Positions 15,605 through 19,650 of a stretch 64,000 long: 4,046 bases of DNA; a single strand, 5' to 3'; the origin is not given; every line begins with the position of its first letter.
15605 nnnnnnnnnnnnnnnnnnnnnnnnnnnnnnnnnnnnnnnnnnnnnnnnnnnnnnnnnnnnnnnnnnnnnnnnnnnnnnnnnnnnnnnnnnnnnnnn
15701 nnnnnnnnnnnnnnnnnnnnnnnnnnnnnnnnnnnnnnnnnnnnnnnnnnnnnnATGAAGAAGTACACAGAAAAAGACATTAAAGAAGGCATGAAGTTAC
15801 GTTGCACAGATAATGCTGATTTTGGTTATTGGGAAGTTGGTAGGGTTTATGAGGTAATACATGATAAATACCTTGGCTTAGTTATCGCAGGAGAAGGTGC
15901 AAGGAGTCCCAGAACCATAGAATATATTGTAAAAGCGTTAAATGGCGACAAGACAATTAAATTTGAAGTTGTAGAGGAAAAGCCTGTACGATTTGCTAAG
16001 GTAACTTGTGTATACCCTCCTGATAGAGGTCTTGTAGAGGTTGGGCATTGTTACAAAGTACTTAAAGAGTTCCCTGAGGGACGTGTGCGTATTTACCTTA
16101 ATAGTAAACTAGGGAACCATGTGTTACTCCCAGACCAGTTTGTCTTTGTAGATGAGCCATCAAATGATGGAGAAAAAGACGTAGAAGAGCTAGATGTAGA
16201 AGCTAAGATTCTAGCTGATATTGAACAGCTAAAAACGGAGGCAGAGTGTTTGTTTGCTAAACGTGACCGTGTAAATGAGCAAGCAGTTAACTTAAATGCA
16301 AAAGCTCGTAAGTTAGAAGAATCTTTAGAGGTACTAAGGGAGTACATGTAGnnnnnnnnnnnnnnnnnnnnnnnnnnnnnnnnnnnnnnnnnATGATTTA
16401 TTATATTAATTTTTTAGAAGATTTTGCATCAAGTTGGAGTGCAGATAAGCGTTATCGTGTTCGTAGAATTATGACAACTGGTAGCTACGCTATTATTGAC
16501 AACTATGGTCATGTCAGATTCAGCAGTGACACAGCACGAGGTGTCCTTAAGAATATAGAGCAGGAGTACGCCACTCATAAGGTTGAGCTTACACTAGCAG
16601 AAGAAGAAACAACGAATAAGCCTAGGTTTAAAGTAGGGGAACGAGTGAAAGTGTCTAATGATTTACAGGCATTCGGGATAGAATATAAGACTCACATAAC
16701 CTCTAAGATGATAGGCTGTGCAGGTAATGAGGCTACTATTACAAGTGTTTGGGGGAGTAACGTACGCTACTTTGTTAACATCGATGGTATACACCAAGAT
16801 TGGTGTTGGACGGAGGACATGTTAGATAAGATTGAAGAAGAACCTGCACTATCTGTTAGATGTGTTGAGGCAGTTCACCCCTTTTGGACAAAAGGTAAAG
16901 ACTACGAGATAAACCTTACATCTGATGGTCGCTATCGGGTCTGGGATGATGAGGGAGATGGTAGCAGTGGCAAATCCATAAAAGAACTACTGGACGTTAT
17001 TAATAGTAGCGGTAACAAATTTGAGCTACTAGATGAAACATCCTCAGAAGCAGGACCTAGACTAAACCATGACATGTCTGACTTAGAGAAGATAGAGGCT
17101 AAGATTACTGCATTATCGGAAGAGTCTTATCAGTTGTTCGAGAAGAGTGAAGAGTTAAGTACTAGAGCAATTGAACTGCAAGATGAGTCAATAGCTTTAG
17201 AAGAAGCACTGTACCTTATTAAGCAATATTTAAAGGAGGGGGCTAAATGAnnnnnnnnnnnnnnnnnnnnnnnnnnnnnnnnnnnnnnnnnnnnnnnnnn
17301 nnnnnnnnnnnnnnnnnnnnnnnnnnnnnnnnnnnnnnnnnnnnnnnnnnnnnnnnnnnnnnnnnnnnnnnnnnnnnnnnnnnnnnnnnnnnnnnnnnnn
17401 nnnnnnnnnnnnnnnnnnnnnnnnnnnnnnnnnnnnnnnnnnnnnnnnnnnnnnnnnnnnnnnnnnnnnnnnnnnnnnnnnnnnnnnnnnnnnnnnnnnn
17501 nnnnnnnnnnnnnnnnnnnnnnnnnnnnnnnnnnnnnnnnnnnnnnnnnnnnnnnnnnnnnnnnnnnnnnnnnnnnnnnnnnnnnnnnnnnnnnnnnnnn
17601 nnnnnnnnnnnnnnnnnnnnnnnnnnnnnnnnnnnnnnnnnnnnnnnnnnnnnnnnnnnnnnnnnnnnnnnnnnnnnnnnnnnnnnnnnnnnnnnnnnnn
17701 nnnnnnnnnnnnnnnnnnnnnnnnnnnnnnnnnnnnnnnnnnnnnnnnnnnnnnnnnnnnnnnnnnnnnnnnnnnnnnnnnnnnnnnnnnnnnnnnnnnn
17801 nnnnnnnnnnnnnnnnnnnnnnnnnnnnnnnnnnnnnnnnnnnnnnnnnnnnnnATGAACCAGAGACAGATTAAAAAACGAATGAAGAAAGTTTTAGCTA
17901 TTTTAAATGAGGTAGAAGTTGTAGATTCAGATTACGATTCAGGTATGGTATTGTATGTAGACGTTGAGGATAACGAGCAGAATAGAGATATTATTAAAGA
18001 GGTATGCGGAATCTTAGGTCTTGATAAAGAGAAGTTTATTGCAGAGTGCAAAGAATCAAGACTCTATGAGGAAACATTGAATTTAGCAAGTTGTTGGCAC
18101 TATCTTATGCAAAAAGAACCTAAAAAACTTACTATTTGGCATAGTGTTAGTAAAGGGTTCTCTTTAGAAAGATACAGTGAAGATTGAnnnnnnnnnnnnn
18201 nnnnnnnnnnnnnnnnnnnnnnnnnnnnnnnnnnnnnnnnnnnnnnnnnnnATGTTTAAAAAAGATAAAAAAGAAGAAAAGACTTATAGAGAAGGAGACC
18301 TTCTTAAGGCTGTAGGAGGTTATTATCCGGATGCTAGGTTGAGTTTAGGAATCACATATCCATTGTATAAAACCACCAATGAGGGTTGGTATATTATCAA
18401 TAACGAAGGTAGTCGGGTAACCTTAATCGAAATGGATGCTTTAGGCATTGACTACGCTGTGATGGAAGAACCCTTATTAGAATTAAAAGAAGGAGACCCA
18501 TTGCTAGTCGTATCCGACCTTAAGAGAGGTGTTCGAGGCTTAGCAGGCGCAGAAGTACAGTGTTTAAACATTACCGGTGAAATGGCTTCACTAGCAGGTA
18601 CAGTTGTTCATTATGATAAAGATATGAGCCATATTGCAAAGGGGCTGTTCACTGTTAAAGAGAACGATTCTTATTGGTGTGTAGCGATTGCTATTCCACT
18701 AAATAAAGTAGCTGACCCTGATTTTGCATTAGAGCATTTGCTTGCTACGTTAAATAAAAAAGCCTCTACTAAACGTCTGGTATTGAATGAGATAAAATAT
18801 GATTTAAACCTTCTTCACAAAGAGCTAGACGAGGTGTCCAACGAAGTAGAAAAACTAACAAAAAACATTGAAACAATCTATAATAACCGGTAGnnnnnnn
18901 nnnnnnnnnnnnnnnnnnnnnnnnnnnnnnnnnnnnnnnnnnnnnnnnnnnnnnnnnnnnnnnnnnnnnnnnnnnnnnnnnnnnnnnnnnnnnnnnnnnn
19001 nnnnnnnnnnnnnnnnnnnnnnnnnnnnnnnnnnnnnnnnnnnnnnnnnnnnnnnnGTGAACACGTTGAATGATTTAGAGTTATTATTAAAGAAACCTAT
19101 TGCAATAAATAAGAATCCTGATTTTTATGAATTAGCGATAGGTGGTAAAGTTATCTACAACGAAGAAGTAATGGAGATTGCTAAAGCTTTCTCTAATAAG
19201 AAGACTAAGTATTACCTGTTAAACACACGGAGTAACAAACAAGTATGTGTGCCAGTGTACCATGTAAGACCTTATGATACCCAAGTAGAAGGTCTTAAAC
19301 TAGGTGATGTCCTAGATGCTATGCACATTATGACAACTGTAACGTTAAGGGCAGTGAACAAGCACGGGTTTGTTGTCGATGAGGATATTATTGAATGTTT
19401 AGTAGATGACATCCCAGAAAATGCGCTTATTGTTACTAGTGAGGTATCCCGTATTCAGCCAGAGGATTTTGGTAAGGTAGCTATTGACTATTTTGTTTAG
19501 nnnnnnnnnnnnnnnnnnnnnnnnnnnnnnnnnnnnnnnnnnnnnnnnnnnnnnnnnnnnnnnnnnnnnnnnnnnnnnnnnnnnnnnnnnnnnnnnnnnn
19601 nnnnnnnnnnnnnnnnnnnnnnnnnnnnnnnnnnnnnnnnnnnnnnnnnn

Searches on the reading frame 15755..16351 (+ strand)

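Call 97: search_protein_families(library=phrogs, proteins=[window:15755-16351:+], max_evalue=0.00001)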
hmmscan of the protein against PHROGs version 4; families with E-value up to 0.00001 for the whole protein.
window:15755-16351:+ (198 aa): 1 family
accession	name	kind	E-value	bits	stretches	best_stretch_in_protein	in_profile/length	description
phrog_3523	-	unknown function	1.2e-65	223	1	2-197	133-311/315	-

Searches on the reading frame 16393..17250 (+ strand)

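Call 77: search_protein_families(library=phrogs, proteins=[window:16393-17250:+], max_evalue=0.001)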
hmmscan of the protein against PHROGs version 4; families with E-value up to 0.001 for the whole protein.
window:16393-17250:+ (285 aa): 5 families
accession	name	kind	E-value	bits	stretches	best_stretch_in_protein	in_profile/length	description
phrog_3523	-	unknown function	5e-101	339.2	1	1-280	1-312/315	-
phrog_17705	-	unknown function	1.1e-09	39.5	1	79-151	2-72/202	-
phrog_7488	-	unknown function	1.1e-07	33.1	1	79-145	3-69/144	-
phrog_16833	-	unknown function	4.7e-07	31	1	153-261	3-109/124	-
phrog_14592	-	head and packaging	0.00061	21.1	0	160-221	12-65/116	virion structural protein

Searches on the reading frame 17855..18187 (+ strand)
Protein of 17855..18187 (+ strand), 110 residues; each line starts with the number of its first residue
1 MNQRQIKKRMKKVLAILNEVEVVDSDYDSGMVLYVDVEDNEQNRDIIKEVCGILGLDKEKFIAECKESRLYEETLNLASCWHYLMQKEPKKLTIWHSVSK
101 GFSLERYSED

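Call 77: search_protein_families(library=phrogs, proteins=[window:17855-18187:+], max_evalue=0.001)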
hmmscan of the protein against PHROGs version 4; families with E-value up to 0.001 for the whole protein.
window:17855-18187:+ (110 aa): 1 family
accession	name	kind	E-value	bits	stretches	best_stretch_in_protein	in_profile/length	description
phrog_37985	-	unknown function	7.8e-66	220.4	1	1-110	1-110/110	-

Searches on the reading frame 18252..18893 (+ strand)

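Call 77: search_protein_families(library=phrogs, proteins=[window:18252-18893:+], max_evalue=0.001)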
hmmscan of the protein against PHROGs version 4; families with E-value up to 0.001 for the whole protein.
window:18252-18893:+ (213 aa): 1 family
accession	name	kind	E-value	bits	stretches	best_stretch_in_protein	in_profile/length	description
phrog_25818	-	unknown function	1.2e-147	489.8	1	1-213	1-213/213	-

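Call 90: search_protein_families(library=pfam, proteins=[window:18252-18893:+], max_evalue=0.1)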
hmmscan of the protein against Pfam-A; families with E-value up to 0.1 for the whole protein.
window:18252-18893:+ (213 aa): 2 families
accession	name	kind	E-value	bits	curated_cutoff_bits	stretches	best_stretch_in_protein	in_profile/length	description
PF25078.1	DUF7801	-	0.007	17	33.2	1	150-205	62-117/155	Domain of unknown function (DUF7801)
PF05377.16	FlaC_arch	-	0.044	14.6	27.8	0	178-208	9-39/55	Flagella accessory protein C (FlaC)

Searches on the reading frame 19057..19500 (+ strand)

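Call 77: search_protein_families(library=phrogs, proteins=[window:19057-19500:+], max_evalue=0.001)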
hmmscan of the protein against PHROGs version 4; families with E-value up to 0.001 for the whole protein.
window:19057-19500:+ (147 aa): 1 family
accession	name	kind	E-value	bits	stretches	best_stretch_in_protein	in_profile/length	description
phrog_25782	-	unknown function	2.9e-96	320.3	1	1-147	1-147/147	-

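Call 90: search_protein_families(library=pfam, proteins=[window:19057-19500:+], max_evalue=0.1)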
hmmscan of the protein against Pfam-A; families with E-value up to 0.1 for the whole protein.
window:19057-19500:+ (147 aa): 1 family
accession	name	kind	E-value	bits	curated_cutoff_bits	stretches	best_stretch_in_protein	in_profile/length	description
PF14890.11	Intein_splicing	-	0.011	15.9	35.8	1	82-142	46-109/155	Intein splicing domain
